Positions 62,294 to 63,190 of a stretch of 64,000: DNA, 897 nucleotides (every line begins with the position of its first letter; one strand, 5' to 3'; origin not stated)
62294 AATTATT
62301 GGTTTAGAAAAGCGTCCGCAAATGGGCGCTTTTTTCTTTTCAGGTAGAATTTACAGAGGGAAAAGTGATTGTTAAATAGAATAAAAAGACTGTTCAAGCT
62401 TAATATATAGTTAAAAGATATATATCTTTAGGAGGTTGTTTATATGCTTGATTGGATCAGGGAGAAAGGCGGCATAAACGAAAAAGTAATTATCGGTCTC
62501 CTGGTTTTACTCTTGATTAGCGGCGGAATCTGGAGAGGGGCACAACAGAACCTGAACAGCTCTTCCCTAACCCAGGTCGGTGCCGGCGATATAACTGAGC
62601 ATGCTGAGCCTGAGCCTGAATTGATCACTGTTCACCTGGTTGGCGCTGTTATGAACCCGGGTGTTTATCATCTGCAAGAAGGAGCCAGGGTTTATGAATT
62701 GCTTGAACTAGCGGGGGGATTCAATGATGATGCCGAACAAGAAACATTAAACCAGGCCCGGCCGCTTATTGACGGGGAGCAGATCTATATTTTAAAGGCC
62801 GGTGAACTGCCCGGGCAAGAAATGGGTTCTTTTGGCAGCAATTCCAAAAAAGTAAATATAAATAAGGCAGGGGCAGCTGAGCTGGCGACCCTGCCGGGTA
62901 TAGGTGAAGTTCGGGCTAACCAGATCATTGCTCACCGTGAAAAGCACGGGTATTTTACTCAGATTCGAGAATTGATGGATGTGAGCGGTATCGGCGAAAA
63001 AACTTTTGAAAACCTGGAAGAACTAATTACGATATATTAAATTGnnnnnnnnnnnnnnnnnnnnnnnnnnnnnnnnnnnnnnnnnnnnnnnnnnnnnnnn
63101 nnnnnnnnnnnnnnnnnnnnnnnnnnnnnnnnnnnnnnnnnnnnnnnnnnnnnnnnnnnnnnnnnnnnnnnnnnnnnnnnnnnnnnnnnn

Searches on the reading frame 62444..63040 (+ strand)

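Call 51: search_protein_families(library=pfam, proteins=[window:62444-63040:+], max_evalue=0.00001)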
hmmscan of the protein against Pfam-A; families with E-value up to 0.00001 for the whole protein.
window:62444-63040:+ (198 aa): 4 families
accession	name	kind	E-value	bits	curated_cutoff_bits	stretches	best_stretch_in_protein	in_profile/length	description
PF12836.13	HHH_3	-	1.7e-22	79.7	27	1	133-196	2-65/65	Helix-hairpin-helix motif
PF10531.15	SLBB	-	1.1e-12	47.9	27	1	63-116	2-54/55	SLBB domain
PF00633.29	HHH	-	2.6e-10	40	24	0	137-163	3-29/30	Helix-hairpin-helix motif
PF14520.12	HHH_5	-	3.5e-06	27.8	27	0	142-164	32-54/57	Helix-hairpin-helix domain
